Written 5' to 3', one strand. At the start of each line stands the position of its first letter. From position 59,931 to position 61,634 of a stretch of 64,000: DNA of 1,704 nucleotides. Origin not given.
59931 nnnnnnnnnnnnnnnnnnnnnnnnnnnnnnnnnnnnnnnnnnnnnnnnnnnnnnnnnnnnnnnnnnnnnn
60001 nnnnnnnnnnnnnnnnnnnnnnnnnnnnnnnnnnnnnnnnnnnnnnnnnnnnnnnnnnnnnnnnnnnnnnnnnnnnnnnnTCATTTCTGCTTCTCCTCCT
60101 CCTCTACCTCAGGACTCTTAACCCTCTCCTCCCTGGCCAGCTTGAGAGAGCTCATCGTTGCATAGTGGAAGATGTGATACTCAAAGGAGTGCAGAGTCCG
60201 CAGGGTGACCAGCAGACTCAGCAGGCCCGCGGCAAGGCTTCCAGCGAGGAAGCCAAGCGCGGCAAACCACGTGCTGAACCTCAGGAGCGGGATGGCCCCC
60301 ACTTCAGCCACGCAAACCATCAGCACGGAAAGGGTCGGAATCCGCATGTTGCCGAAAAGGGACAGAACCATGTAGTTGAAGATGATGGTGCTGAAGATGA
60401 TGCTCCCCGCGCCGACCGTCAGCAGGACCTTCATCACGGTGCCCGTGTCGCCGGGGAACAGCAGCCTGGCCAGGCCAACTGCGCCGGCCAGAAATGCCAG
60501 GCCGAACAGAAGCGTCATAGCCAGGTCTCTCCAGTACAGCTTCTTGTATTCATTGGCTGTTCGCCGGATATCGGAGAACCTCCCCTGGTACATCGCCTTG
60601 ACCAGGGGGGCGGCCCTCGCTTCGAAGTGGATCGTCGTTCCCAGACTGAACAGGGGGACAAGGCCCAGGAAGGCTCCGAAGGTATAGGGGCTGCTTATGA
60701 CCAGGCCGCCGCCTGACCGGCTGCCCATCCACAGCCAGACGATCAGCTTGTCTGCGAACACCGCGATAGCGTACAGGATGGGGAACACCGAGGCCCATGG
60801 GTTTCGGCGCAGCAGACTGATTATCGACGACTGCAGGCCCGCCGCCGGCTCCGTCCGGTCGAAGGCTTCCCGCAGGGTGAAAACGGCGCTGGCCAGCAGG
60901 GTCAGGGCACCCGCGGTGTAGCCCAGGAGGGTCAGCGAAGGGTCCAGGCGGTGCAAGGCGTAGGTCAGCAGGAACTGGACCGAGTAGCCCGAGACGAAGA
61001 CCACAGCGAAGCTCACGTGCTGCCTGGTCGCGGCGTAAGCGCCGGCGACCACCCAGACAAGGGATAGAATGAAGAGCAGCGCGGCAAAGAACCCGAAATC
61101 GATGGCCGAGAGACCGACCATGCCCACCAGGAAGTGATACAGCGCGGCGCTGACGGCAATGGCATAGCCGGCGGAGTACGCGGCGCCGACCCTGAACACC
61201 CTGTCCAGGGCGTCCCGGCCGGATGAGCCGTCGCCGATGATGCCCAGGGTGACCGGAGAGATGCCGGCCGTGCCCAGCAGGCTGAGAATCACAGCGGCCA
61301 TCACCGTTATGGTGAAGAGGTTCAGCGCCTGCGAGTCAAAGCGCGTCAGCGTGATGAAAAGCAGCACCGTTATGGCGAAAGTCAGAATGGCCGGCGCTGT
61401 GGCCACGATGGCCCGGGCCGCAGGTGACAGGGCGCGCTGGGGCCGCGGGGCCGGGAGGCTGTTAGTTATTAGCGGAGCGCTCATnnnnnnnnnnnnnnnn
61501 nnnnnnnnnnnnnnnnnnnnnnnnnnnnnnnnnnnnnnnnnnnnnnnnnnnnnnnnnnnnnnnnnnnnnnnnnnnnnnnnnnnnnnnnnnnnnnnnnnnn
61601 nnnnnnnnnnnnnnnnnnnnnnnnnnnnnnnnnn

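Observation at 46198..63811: Pel-/galactosaminogalactan-like exopolysaccharide locus with a PelF/PelG-like core but a non-canonical accessory set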

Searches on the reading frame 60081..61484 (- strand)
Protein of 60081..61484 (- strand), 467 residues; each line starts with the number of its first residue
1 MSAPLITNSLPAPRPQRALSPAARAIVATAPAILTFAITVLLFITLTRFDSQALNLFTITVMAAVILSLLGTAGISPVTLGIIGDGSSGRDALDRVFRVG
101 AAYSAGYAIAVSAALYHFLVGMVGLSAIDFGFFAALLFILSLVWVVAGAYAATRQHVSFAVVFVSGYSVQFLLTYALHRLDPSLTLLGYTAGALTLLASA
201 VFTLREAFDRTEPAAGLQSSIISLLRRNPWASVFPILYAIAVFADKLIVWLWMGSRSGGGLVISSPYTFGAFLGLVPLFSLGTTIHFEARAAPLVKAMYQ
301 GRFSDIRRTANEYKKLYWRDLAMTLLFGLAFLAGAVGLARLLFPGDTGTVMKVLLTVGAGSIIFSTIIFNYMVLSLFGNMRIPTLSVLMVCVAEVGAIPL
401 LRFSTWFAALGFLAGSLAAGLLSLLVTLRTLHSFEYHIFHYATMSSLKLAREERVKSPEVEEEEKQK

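Call 4: search_protein_families(library=pfam, proteins=[window:60081-61484:-], max_evalue=0.01)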
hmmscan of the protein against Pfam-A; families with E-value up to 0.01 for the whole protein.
window:60081-61484:- (467 aa): 1 family
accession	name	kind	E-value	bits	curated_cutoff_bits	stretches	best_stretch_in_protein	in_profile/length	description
PF16933.10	PelG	-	9.9e-22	77.9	29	1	25-439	28-452/452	Putative exopolysaccharide Exporter (EPS-E)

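Call 6: search_protein_families(library=ncbifam, proteins=[window:60081-61484:-], max_evalue=0.001)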
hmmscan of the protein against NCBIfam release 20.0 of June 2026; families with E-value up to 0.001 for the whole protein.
window:60081-61484:- (467 aa): 0 families

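Call 10: find_encoding_contigs(protein=window:60081-61484:-, flank=10000, max_places=4)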
Protein window:60081-61484:- (467 aa): 2 contigs read that carry it; 2 places shown.
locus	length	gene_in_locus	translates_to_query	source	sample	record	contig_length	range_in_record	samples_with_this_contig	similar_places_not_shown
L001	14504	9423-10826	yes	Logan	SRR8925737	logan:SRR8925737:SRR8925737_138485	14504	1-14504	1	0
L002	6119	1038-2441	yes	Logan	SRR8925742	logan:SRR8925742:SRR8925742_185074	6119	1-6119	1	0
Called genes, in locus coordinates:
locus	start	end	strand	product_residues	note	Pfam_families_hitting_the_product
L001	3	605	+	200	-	?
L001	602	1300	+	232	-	PF20582:UPF0758_N, PF12826:HHH_2 (weak), PF14520:HHH_5, PF04002:RadC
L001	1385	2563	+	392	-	PF00155:Aminotran_1_2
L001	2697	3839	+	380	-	PF00350:Dynamin_N (faint), PF02421:FeoB_N (faint), PF13167:GTP-bdg_N, PF16360:GTP-bdg_M, PF01926:MMR_HSR1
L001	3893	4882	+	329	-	PF02899:Phage_int_SAM_1, PF13495:Phage_int_SAM_4 (faint), PF00589:Phage_integrase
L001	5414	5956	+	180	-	-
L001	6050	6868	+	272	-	PF12138:Spherulin4 (weak)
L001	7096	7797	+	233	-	PF00072:Response_reg, PF00196:GerE, PF08281:Sigma70_r4_2 (weak), PF13384:HTH_23, PF13518:HTH_28 (weak)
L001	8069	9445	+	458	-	PF11997:DUF3492, PF13439:Glyco_transf_4 (weak), PF13524:Glyco_trans_1_2 (faint), PF00534:Glycos_transf_1, PF13692:Glyco_trans_1_4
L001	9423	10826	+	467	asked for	PF16933:PelG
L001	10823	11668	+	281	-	PF01073:3Beta_HSD, PF01370:Epimerase, PF02719:Polysacc_synt_2, PF04321:RmlD_sub_bind, PF07993:NAD_binding_4 (weak), PF13460:NAD_binding_10, PF16363:GDP_Man_Dehyd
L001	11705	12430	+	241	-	-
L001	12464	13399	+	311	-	PF01073:3Beta_HSD, PF01370:Epimerase, PF02719:Polysacc_synt_2, PF04321:RmlD_sub_bind, PF07993:NAD_binding_4 (faint), PF16363:GDP_Man_Dehyd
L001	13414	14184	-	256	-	PF00072:Response_reg, PF08281:Sigma70_r4_2, PF00196:GerE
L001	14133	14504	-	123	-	?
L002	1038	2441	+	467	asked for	PF16933:PelG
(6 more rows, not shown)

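Call 56: search_protein_families(library=pfam, proteins=[L001:5414-5956:+, L001:6050-6868:+], max_evalue=0.001)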
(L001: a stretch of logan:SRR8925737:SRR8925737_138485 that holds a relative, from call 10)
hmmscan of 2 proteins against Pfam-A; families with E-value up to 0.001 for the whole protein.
L001:5414-5956:+ (180 aa): 0 families

L001:6050-6868:+ (272 aa): 1 family
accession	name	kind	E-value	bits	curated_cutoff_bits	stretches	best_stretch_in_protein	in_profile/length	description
PF12138.14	Spherulin4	-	7.4e-07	29.4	30.2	1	89-207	51-169/239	Spherulation-specific family 4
